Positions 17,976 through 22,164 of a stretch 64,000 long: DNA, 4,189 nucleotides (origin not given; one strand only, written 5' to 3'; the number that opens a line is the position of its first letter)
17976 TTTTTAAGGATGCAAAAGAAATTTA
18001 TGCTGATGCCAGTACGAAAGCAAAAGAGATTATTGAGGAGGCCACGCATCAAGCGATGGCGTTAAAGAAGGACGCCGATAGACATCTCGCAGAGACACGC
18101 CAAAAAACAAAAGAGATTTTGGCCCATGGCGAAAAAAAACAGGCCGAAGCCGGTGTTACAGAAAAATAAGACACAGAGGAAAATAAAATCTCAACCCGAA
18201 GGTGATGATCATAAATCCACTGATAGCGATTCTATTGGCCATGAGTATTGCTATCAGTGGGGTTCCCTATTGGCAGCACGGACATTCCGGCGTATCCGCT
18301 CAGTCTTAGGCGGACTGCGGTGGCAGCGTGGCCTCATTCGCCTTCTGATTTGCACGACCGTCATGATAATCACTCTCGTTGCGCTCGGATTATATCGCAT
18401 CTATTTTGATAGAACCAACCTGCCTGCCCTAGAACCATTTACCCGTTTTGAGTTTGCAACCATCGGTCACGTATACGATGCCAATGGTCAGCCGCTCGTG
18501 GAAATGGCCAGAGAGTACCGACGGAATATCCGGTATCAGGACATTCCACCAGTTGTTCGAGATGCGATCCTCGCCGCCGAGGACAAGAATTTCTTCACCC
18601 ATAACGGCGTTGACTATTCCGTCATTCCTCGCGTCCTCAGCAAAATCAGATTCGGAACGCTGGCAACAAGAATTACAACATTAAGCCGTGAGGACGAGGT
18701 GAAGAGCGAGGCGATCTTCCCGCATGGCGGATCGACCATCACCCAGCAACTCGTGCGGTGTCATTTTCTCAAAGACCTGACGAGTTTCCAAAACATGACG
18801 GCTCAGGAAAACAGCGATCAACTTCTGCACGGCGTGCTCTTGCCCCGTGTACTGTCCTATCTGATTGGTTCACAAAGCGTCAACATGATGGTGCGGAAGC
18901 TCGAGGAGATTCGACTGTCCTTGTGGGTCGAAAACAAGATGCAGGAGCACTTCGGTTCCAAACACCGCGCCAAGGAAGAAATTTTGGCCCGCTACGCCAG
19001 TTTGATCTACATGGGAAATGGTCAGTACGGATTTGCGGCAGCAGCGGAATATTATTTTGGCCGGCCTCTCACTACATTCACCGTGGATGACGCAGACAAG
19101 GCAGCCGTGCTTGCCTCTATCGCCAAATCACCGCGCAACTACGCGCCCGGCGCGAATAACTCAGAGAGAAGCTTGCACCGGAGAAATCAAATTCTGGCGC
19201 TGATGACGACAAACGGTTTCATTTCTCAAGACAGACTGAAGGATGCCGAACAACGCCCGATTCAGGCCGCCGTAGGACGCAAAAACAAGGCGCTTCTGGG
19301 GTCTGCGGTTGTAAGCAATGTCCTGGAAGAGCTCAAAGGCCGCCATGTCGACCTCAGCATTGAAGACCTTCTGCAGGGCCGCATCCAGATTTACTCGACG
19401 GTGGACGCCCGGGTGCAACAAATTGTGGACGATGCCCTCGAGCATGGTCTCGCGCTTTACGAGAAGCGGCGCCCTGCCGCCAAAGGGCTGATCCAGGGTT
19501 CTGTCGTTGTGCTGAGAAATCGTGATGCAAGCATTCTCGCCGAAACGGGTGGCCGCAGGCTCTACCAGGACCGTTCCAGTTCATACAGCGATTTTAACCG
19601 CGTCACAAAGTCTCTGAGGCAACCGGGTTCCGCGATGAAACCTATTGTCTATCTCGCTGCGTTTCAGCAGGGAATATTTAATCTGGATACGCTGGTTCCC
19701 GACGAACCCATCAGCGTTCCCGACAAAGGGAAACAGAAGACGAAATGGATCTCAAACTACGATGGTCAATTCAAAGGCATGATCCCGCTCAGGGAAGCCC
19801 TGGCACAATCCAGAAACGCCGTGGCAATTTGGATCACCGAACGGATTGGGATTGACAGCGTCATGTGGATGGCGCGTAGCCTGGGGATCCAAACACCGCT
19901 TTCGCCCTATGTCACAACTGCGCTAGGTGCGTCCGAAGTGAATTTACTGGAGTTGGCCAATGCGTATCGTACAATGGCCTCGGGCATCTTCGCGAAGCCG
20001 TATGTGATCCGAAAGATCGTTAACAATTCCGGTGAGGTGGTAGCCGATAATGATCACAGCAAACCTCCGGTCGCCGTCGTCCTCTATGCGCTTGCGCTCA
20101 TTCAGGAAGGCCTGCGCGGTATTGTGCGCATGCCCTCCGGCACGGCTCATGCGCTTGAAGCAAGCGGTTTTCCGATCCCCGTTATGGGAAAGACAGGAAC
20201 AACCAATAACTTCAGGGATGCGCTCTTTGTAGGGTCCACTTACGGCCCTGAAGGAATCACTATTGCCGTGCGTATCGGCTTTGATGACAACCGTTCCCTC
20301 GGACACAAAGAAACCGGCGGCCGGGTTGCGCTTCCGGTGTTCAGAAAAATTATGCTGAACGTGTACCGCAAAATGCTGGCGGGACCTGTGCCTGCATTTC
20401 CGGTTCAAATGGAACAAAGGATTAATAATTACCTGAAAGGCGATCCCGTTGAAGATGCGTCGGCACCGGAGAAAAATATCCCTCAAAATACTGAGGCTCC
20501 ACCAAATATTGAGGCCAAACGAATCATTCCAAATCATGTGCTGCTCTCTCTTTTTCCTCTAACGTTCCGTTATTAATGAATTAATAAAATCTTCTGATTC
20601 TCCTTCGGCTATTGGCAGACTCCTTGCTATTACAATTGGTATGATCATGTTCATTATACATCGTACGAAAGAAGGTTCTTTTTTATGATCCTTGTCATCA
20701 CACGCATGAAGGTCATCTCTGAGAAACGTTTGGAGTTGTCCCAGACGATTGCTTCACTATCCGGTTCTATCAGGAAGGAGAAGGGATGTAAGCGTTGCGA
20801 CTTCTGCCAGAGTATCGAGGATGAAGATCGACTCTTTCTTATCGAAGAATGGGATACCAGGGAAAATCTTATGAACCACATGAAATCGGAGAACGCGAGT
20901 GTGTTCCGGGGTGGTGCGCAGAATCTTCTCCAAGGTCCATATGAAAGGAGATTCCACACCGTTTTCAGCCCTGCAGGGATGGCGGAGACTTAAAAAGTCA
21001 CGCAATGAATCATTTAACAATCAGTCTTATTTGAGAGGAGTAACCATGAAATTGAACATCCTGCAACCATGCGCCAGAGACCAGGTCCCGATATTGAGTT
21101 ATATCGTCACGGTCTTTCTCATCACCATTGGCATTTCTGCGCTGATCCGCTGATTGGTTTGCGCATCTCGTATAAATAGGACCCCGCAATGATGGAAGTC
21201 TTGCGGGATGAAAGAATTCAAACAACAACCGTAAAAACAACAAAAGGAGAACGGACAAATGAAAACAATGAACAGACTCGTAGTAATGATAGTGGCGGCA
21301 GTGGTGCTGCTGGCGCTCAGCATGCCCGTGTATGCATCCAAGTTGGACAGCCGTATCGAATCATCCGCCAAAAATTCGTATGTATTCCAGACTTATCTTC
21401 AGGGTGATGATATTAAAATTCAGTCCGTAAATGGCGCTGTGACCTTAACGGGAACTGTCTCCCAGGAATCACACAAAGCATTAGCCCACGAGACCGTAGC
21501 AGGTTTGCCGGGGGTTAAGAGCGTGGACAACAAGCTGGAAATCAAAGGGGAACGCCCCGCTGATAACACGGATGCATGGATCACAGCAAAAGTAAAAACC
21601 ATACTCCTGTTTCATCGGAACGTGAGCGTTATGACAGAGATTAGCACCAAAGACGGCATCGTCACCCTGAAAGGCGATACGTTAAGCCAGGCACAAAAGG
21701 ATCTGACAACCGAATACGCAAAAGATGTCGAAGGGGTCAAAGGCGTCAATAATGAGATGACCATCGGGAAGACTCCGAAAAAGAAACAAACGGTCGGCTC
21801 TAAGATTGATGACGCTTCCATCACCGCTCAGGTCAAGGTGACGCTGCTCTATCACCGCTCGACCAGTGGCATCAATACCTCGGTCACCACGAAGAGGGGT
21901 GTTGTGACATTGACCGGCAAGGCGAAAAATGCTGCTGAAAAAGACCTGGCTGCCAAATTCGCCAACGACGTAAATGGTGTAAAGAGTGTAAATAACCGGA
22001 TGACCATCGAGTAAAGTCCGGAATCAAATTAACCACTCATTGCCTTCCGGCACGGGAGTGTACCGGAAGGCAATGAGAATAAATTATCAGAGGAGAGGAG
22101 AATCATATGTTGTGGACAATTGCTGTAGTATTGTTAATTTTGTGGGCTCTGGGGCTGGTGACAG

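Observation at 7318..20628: Four copies of a conserved dyad-UAS plus sigma-54 promoter cassette within 13 kb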

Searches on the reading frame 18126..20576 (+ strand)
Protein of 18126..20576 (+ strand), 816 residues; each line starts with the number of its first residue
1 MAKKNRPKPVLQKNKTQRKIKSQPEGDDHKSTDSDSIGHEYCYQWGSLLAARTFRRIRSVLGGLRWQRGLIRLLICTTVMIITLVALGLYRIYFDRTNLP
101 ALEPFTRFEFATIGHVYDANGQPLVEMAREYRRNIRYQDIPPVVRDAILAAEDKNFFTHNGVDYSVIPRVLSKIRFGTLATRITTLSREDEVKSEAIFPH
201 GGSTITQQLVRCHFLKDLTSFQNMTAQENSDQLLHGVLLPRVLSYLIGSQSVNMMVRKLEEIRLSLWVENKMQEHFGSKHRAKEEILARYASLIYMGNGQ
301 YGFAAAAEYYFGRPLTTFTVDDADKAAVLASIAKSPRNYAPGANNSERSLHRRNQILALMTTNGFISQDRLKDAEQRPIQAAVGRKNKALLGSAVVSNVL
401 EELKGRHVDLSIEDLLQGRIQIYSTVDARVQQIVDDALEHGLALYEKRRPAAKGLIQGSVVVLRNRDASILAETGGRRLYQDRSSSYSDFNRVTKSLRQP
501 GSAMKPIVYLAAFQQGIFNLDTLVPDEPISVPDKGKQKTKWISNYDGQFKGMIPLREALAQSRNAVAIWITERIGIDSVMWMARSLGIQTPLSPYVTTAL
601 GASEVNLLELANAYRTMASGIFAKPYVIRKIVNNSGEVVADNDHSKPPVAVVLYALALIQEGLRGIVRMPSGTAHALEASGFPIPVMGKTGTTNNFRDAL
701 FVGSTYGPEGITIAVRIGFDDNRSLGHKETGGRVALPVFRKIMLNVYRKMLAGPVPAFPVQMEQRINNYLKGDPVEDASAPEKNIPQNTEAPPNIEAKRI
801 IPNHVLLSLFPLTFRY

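Call 11: search_protein_families(library=pfam, proteins=[window:18126-20576:+], max_evalue=0.01)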
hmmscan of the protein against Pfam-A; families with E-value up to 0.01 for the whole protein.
window:18126-20576:+ (816 aa): 2 families
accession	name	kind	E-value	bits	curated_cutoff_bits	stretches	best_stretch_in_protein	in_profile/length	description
PF00912.28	Transgly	-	4e-34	118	27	1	121-360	2-177/178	Transglycosylase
PF00905.27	Transpeptidase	-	5.1e-29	101.9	22.1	1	458-743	1-298/299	Penicillin binding protein transpeptidase domain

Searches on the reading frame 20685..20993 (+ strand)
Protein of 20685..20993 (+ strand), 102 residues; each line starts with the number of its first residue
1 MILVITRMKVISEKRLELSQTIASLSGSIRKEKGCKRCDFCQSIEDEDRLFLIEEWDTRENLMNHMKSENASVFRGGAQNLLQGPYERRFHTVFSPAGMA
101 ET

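Call 11: search_protein_families(library=pfam, proteins=[window:20685-20993:+], max_evalue=0.01)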
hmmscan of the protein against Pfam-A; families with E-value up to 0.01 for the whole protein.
window:20685-20993:+ (102 aa): 1 family
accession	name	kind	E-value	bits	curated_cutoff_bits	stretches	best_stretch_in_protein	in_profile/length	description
PF03992.22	ABM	-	1.8e-14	54.1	23.1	1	1-72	1-73/78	Antibiotic biosynthesis monooxygenase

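Call 28: search_protein_families(library=ncbifam, proteins=[window:20685-20993:+], max_evalue=0.001)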
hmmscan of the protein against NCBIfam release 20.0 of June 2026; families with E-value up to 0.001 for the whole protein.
window:20685-20993:+ (102 aa): 0 families

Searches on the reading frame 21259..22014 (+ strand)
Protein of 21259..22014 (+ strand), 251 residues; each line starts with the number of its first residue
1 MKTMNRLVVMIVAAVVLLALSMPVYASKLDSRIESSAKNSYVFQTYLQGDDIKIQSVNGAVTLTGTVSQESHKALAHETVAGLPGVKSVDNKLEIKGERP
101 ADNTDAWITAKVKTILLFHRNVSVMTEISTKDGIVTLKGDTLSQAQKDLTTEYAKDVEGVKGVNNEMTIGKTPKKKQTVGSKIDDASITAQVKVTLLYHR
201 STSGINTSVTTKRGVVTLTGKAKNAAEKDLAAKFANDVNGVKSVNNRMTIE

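Call 11: search_protein_families(library=pfam, proteins=[window:21259-22014:+], max_evalue=0.01)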
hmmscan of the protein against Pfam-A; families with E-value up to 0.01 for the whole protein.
window:21259-22014:+ (251 aa): 2 families
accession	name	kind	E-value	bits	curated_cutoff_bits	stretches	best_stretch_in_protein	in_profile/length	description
PF04972.22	BON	-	1.8e-46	156.7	27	3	184-250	1-67/69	BON domain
PF21937.1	Yop-YscD_ppl_2nd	-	2.4e-08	34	27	0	204-249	19-65/67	YscD/CdsD-like Bon-like domain 2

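Call 31: find_encoding_contigs(protein=window:21259-22014:+, flank=10000, max_places=4)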
Protein window:21259-22014:+ (251 aa): 1 contig read that carries it; 1 place shown.
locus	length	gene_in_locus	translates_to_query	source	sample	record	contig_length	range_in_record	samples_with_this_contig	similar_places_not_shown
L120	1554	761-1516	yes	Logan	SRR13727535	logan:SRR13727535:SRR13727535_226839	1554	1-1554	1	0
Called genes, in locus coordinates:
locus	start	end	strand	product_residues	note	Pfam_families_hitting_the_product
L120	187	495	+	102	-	PF03992:ABM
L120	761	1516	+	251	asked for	PF04972:BON, PF21937:Yop-YscD_ppl_2nd (faint), PF04972:BON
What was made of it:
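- Tried and rejected: The look-up on the BON protein (21259-22014) returned only a 1.5-kb Logan contig (call 31).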
